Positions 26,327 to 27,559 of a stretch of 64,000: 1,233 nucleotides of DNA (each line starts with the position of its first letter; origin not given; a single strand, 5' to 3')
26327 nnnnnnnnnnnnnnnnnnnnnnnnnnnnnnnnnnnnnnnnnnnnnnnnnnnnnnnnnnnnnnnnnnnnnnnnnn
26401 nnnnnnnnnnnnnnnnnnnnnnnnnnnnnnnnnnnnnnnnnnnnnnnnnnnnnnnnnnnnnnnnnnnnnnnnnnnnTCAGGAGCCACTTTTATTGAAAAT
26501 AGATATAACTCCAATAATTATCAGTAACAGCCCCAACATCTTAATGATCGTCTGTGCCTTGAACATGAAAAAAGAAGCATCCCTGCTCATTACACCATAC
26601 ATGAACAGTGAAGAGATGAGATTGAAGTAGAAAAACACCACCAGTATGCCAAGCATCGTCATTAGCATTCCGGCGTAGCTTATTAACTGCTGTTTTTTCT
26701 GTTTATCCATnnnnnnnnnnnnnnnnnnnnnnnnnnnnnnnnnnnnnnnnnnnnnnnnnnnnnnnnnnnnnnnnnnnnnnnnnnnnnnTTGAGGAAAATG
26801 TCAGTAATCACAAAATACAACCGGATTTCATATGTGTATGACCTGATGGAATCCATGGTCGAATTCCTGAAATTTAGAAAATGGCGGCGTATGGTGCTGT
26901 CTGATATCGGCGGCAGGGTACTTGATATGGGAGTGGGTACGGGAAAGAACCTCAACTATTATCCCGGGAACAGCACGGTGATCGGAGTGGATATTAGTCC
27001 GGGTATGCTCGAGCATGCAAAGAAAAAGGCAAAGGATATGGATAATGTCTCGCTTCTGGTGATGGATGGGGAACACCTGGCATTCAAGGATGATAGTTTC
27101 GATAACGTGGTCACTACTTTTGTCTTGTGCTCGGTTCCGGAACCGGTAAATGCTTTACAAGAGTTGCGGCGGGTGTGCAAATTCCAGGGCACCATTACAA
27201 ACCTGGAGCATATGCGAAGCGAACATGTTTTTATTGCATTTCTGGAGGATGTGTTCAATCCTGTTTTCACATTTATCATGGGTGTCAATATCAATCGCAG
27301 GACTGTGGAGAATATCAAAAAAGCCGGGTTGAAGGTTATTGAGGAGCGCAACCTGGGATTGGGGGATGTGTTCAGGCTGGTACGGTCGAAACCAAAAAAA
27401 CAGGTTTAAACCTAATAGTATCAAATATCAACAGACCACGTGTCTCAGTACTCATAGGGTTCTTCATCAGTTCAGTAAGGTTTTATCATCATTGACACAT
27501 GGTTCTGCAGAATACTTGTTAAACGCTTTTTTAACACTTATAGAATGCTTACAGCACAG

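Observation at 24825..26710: A candidate archaeal RiPP cassette: RRE-radical SAM-SPASM enzyme, a 21-aa Cys-rich ORF, a 75-aa partner and a small membrane protein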

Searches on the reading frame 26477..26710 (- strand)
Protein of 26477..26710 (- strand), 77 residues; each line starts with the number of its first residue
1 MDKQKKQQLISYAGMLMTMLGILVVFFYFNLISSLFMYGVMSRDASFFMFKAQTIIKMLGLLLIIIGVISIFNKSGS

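Call 3: search_protein_families(library=pfam, proteins=[window:26477-26710:-], max_evalue=0.01)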
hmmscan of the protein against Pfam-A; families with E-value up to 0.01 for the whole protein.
window:26477-26710:- (77 aa): 0 families

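Call 4: search_protein_families(library=ncbifam, proteins=[window:26477-26710:-], max_evalue=0.01)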
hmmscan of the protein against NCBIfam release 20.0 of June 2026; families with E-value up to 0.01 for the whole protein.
window:26477-26710:- (77 aa): 0 families

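Call 70: search_protein_families(library=ncbifam, proteins=[window:26477-26710:-], max_evalue=0.01)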
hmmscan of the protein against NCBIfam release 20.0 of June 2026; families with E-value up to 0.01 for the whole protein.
window:26477-26710:- (77 aa): 0 families

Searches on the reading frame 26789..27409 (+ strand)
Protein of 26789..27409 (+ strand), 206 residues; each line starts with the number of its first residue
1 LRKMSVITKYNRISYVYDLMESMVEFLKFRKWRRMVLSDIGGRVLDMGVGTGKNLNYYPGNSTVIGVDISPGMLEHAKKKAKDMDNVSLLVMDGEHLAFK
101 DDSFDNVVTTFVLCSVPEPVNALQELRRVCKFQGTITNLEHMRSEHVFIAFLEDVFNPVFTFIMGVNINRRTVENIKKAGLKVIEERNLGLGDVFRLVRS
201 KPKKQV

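Call 3: search_protein_families(library=pfam, proteins=[window:26789-27409:+], max_evalue=0.01)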
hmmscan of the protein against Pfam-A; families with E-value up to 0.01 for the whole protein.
window:26789-27409:+ (206 aa): 9 families
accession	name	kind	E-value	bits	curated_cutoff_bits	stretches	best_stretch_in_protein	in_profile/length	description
PF08241.18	Methyltransf_11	-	2.6e-23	82.9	21.2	1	45-136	1-93/95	Methyltransferase domain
PF13649.12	Methyltransf_25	-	2.9e-20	73.2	27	1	44-134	1-97/97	Methyltransferase domain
PF01209.24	Ubie_methyltran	-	3.8e-20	72.7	20.1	1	6-149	9-162/233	ubiE/COQ5 methyltransferase family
PF13847.12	Methyltransf_31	-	9.1e-17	61.5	27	1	41-140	4-111/145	Methyltransferase domain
PF08242.18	Methyltransf_12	-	4.5e-13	50.2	30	1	45-135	1-97/98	Methyltransferase domain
PF13489.12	Methyltransf_23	-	1.7e-10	41.3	27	1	40-136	22-114/164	Methyltransferase domain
PF07021.18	MetW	-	1.2e-05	25.5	21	1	40-131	13-103/193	Methionine biosynthesis protein MetW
PF01135.25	PCMT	-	0.00053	20.3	20.3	1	39-119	72-158/210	Protein-L-isoaspartate(D-aspartate) O-methyltransferase (PCMT)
PF08003.17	Methyltransf_9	-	0.0029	17.1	23.8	1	30-136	102-215/315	Protein of unknown function (DUF1698)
